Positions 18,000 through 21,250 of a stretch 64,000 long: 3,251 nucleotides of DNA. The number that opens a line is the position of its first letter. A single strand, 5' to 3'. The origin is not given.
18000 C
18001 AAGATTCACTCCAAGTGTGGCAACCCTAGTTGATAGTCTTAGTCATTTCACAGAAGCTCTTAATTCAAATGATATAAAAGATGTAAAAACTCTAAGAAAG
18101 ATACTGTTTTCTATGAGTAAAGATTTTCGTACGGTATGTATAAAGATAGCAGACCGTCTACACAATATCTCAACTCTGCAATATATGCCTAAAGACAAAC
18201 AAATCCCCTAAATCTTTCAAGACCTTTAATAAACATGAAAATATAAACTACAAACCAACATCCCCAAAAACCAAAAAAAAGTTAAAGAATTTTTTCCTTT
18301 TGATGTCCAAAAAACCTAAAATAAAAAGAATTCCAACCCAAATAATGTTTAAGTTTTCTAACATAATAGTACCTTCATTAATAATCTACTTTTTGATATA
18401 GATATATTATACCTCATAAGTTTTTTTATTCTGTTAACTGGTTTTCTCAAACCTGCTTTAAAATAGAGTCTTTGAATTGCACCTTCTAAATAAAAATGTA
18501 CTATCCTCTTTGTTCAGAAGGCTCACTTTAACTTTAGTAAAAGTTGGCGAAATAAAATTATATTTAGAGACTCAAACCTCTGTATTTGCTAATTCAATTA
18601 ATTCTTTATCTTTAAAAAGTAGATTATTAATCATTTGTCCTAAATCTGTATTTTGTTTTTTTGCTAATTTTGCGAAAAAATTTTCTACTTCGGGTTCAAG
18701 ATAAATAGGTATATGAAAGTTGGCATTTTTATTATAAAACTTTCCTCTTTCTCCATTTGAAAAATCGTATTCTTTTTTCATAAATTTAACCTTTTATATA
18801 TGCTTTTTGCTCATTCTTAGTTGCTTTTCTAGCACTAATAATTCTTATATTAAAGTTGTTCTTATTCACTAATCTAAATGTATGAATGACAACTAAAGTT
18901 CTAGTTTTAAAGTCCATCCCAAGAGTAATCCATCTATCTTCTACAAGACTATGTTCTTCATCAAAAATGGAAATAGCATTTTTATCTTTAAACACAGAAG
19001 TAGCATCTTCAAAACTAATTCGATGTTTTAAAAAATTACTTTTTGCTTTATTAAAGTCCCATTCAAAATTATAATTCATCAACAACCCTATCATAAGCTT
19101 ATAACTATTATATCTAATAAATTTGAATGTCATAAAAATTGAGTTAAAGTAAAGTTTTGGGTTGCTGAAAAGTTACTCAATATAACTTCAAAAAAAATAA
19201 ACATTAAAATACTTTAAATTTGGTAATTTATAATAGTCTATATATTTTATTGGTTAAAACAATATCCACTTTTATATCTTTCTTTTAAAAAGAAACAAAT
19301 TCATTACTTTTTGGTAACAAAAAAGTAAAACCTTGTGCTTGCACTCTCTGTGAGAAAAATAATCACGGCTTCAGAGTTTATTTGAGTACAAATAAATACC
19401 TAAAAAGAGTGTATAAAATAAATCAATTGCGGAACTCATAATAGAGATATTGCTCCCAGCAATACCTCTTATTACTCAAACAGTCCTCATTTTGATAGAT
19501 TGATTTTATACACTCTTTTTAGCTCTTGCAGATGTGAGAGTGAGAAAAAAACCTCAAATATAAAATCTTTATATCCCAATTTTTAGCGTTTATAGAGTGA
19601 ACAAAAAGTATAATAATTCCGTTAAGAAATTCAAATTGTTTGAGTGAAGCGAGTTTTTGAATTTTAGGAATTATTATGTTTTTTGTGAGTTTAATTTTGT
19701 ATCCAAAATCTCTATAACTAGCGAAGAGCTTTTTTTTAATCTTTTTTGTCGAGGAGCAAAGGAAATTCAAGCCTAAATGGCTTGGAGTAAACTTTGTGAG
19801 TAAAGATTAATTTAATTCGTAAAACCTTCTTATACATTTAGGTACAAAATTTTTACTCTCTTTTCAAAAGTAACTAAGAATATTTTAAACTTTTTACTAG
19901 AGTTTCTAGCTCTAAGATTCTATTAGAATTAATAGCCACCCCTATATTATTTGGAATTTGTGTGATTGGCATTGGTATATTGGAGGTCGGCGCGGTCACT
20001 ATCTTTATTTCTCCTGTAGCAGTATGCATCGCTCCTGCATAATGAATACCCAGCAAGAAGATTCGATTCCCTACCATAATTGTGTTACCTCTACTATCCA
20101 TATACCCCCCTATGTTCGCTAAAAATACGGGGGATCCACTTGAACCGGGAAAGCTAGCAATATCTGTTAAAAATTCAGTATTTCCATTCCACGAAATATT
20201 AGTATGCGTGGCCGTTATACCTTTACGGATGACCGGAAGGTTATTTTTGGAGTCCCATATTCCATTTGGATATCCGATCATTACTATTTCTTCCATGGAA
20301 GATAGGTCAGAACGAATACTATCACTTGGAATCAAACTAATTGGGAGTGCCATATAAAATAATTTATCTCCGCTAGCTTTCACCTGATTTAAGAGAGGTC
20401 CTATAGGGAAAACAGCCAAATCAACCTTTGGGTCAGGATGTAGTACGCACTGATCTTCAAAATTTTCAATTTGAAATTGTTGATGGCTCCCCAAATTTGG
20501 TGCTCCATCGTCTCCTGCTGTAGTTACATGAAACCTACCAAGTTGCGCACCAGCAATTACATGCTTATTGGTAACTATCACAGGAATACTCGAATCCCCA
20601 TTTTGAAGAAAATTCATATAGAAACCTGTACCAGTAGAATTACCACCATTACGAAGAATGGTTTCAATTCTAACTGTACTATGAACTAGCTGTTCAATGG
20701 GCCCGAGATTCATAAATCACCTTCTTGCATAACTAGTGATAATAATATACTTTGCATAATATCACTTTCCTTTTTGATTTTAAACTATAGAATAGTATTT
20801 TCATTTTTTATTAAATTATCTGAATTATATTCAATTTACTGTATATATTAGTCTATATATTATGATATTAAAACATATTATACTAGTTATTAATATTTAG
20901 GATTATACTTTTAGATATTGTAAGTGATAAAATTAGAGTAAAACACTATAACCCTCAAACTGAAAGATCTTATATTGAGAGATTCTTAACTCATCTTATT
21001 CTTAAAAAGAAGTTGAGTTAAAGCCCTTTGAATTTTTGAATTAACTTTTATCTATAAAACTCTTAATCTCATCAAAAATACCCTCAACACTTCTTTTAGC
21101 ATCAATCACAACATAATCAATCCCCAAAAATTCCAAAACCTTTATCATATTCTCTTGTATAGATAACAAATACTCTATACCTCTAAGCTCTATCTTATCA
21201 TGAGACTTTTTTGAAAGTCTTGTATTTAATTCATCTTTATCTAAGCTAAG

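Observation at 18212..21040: Decayed integrative, integron-like accessory island between a truncated spoT-like gene and tmk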

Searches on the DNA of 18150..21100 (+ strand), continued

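Call 70: search_with_rna_model(model_id=R1, sources=[L063, L064, L065, L066, L067, L068, L069, L070, L071, L072, L073, L074, L075, L076, L077, L078, L079, L080, L081, L082, L083, L084, L085, L086, L087, L088, L089, L090, L091, L092, L093, L094, L095, L096, L097, L098, L099, L100, L101, L102, L103, L104, L105, L106, L107, L108, L109, L110, L111, L112, L113, L114, L115, L116, L117, L118, L119, L120, L121, L122, L123, L124, L125, L126, L127, L128, L129, L130, L131, L132, L133, L134, L135, L136, L137, L138, L139, L140, L141, L142], max_evalue=0.00001, make_alignment=true)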
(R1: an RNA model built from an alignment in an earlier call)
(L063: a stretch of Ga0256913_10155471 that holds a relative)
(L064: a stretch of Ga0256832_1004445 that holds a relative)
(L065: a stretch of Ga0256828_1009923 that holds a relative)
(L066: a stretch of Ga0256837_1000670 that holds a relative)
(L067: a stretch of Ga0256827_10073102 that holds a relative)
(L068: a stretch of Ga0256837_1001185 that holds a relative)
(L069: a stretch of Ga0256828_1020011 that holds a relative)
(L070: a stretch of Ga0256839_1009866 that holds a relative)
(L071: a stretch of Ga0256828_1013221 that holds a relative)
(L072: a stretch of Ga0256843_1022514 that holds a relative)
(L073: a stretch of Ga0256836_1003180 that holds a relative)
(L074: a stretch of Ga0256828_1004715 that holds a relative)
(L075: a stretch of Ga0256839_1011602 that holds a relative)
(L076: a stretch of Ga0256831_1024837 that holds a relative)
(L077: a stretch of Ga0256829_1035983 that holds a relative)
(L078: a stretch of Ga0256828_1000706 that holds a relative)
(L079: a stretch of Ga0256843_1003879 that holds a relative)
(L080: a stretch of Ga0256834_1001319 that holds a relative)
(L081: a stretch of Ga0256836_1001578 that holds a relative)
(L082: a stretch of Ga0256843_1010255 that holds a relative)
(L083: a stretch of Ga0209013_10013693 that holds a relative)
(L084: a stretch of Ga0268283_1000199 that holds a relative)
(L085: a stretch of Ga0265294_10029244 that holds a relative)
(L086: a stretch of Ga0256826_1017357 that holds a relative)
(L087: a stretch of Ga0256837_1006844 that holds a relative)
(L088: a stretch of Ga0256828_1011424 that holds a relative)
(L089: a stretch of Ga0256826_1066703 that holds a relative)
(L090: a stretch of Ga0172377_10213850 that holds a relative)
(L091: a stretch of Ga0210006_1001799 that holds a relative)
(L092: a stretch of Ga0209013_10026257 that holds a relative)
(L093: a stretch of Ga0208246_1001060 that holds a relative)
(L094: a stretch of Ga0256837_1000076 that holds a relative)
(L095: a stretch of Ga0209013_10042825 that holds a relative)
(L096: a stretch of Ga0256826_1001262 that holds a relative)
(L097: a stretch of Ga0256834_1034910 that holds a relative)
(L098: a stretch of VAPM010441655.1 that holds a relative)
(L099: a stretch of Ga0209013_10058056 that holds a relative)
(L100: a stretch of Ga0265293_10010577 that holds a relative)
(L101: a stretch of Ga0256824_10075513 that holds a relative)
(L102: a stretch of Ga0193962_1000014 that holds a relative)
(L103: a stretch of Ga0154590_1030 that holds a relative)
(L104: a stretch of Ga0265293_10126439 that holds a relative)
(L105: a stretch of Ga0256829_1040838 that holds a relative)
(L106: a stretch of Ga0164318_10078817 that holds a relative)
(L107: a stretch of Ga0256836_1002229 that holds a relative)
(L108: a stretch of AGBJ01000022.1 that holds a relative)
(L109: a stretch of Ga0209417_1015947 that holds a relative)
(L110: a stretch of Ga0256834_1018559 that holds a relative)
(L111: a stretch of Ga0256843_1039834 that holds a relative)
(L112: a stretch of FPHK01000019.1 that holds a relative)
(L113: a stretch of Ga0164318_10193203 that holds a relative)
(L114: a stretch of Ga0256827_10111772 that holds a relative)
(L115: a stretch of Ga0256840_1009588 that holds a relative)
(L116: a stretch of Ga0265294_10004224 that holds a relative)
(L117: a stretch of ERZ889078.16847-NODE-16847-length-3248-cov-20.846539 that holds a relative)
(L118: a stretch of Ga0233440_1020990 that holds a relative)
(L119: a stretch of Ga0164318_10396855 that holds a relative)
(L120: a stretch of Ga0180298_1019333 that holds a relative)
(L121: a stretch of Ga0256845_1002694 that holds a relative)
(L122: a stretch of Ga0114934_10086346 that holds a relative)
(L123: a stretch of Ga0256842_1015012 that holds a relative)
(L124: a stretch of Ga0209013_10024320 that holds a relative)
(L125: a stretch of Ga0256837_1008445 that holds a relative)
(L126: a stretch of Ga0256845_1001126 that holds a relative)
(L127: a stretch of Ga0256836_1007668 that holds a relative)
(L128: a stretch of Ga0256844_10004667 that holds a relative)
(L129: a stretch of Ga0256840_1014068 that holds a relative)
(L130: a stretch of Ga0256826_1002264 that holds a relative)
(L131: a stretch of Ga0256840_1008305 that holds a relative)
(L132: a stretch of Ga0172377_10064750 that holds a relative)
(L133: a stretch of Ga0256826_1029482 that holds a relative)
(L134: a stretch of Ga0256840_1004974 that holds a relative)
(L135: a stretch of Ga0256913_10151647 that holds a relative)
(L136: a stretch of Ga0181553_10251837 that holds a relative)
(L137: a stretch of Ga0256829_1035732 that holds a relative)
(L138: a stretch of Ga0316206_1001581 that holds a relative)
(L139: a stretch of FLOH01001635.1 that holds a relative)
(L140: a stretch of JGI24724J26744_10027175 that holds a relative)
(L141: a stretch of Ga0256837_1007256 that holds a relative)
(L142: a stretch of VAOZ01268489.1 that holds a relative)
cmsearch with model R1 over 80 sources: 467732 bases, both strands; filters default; matches with E-value up to 0.00001: 73.
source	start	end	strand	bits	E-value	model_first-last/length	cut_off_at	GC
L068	5562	5632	-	87.8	4.9e-16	1-70/70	no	0.41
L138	4435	4504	-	85.5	1.6e-15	1-70/70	no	0.37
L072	794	863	-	84.7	2.4e-15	1-70/70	no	0.36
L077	176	245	-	83.4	4.9e-15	1-70/70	no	0.37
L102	7442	7511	-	81.2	1.5e-14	1-70/70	no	0.41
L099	1159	1228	-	79.6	3.5e-14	1-70/70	no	0.41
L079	197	266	-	79.3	4e-14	1-70/70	no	0.43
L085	1665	1734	-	79.1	4.5e-14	1-70/70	no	0.37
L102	3762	3831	-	77.5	1.1e-13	1-70/70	no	0.39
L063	15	84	-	76.7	1.6e-13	1-70/70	no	0.4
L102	8543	8611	-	76.4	1.8e-13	1-70/70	no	0.35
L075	782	850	-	76.3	1.9e-13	1-70/70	no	0.38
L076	759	828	-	75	3.8e-13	1-70/70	no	0.27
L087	4931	4999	-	74.7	4.4e-13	1-70/70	no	0.36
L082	868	938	-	74.7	4.4e-13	1-70/70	no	0.39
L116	9041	9110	-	74.5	5e-13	1-70/70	no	0.36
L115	3663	3731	-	74.1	6e-13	1-70/70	no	0.35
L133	419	487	-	73.7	7.7e-13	1-70/70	no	0.42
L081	8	78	-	73.3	9.4e-13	1-70/70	no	0.39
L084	1181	1250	-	73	1.1e-12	1-70/70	no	0.37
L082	1885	1954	-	72.5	1.4e-12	1-70/70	no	0.37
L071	1512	1581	-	71.6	2.3e-12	1-70/70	no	0.39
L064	5682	5751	-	71.4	2.5e-12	1-70/70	no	0.41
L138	5046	5114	-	70.9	3.3e-12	1-70/70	no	0.38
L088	109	176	-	70.8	3.4e-12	1-70/70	no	0.4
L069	282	350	-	70.1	4.8e-12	1-70/70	no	0.36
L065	690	759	-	70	5.1e-12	1-70/70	no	0.39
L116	7706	7773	-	69.5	6.7e-12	1-70/70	no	0.32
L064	1853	1923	-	69.4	6.8e-12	1-70/70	no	0.42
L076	127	194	-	67.8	1.6e-11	1-70/70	no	0.32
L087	121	188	-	67.3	2e-11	1-70/70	no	0.38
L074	1154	1223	-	65.4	5.5e-11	1-70/70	no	0.41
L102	4334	4403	-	65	6.9e-11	1-70/70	no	0.41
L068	7977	8046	-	64.6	8.3e-11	1-70/70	no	0.43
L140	889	958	-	64.5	8.8e-11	1-70/70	no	0.4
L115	120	188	-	64.4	9.2e-11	1-70/70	no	0.39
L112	682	750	-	63.1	1.9e-10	1-70/70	no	0.41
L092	26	94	-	62.6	2.4e-10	1-70/70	no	0.38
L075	2698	2767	-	61.4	4.5e-10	1-70/70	no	0.39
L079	5438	5569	-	59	1.6e-09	1-70/70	no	0.35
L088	809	876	-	58.2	2.3e-09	1-70/70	no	0.35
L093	8588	8656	-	57.8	2.8e-09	1-70/70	no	0.39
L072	479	549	-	56.4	6e-09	1-70/70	no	0.37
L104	226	293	-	54.8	1.4e-08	1-70/70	no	0.35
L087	1219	1351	-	54.7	1.4e-08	1-70/70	no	0.34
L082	1593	1663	-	54.3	1.7e-08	1-70/70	no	0.48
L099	365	432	-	53.9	2.2e-08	1-70/70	no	0.35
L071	902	969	-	52.6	4.2e-08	1-70/70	no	0.46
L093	7619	7687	-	52.3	5e-08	1-70/70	no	0.45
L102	4875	4945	-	51.3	8.6e-08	1-70/70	no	0.41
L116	7083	7153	-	51.1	9.2e-08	1-70/70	no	0.37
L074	1897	1964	-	51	9.9e-08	1-70/70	no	0.43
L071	3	70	-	50.7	1.1e-07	1-70/70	no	0.41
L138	3844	3915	-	50.1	1.6e-07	1-70/70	no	0.42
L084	3065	3133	-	49.8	1.8e-07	1-70/70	no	0.38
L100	7067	7134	-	49.7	1.9e-07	1-70/70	no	0.34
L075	1314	1384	-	49.6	2e-07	1-70/70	no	0.44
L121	6112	6243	-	49.1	2.6e-07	1-70/70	no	0.32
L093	1126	1193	-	48.9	3e-07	1-70/70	no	0.41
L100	2181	2248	-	48.8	3e-07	1-70/70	no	0.35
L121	3217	3284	-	47.4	6.3e-07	1-70/70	no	0.28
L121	7615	7748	-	47.1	7.4e-07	1-70/70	no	0.37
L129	122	256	-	46.8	8.6e-07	1-70/70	no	0.28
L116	6247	6316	-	46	1.3e-06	1-70/70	no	0.27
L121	4218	4353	-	45.9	1.4e-06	1-70/70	no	0.32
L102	6417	6484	-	45.8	1.4e-06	1-70/70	no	0.34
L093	6458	6525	-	45.7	1.5e-06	1-70/70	no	0.43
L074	2602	2669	-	45.2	2e-06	1-70/70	no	0.35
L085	1130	1198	-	44.8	2.5e-06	1-70/70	no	0.39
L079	4903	5036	-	44.4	3.1e-06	1-70/70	no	0.31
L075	177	244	-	44.3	3.1e-06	1-70/70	no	0.41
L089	15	82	-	43.6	4.5e-06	1-70/70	no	0.37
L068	6738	6806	-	43.5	4.7e-06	1-70/70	no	0.45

Alignment A7: 73 matches aligned to the model, 152 columns, each read 5' to 3' on its own strand. Consensus structure (alignment columns), stored with it:
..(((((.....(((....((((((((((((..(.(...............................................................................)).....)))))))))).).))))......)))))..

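Call 72: build_rna_model(alignment_id=A7)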
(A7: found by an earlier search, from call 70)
Model R2 built from alignment A7 (73 sequences, 152 columns); structure: stored with the alignment.
model positions 70; base pairs 22; branch points 0; effective number of sequences 4.71; information 0.804 bits per position. Calibrated on 0.2 Mb of random sequence (short: E-values are rough).
structure used (alignment columns):
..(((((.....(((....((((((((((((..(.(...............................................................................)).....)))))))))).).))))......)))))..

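Call 73: search_with_rna_model(model_id=R2, source=window, filters=off, max_evalue=10, show_alignments=3)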
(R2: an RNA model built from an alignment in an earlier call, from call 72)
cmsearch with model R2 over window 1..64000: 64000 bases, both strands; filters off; matches with E-value up to 10: 5.
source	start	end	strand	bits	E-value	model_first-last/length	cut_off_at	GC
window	39540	39592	+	13.3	2.9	1-70/70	no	0.26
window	52762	52825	+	13.1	3.2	1-70/70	no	0.23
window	14561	14629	-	11.9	5.9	1-70/70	no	0.38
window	58286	58317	+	11.5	7.4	1-70/70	no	0.19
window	35075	35097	-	11.4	7.7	1-70/70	no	0.39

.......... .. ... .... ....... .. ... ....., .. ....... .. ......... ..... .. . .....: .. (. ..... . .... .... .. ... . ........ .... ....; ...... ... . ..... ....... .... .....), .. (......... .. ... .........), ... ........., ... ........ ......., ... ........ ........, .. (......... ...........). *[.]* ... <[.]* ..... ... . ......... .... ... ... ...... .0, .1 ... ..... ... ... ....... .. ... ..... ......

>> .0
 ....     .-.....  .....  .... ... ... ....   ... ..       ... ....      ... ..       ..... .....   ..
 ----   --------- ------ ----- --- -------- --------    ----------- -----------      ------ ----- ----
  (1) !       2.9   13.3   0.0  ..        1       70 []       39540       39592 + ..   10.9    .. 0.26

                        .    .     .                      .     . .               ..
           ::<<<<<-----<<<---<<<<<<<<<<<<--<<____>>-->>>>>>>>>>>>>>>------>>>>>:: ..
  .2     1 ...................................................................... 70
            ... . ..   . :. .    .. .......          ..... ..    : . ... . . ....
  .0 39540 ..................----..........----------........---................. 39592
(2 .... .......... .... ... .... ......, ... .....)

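Call 77: search_with_rna_model(model_id=R2, source=L134, filters=off, max_evalue=1)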
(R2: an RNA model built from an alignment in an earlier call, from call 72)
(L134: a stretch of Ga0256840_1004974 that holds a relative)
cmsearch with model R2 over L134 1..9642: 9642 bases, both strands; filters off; matches with E-value up to 1: 1.
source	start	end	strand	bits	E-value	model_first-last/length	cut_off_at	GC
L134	7998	8069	-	14.7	0.21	1-70/70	no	0.57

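Call 96: search_rna_families(sources=[L076, L074, L134], threshold=gathering)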
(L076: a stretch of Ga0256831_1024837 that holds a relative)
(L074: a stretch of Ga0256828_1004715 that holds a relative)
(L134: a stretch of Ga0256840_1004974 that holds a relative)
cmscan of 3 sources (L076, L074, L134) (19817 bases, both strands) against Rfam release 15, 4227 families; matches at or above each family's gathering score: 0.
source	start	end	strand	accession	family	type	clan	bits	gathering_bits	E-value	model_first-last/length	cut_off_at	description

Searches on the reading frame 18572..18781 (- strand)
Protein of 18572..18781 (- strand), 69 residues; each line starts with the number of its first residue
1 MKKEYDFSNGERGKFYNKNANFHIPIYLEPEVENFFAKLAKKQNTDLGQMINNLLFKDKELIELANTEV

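Call 4: search_protein_families(library=pfam, proteins=[window:18572-18781:-], max_evalue=1)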
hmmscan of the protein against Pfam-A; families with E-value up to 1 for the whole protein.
window:18572-18781:- (69 aa): 1 family
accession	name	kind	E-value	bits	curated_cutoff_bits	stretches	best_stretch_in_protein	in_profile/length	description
PF20845.2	Pcf11_helical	-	0.16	12.2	27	1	49-64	6-21/40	Pre-mRNA cleavage complex 2 protein Pcf11, alpha-helical domain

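Call 8: search_protein_families(library=ncbifam, proteins=[window:18572-18781:-], max_evalue=0.01)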
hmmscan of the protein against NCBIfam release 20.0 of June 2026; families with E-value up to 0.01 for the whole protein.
window:18572-18781:- (69 aa): 0 families

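Call 20: search_protein_families(library=padloc, proteins=[window:18572-18781:-], max_evalue=0.1)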
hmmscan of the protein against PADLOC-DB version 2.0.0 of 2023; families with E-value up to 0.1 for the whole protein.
window:18572-18781:- (69 aa): 0 families

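Call 21: search_protein_families(library=phrogs, proteins=[window:18572-18781:-], max_evalue=0.1)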
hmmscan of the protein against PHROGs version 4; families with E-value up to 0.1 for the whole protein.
window:18572-18781:- (69 aa): 1 family
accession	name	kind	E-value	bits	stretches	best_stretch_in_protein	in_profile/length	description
phrog_4085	-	unknown function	0.047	15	1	24-57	3-36/77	-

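Call 100: find_encoding_contigs(protein=window:18572-18781:-, flank=10000, max_places=10)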
Protein window:18572-18781:- (69 aa): 2 contigs read that carry it; 2 places shown.
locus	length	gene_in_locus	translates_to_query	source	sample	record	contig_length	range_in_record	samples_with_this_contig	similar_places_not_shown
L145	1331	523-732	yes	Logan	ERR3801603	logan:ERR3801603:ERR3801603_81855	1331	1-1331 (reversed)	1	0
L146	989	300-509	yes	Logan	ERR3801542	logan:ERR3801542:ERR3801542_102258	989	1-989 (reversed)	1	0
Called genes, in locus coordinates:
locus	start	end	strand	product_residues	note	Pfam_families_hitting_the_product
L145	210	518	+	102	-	PF04365:BrnT_toxin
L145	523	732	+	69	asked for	-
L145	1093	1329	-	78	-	?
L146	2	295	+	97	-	?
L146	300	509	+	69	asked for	-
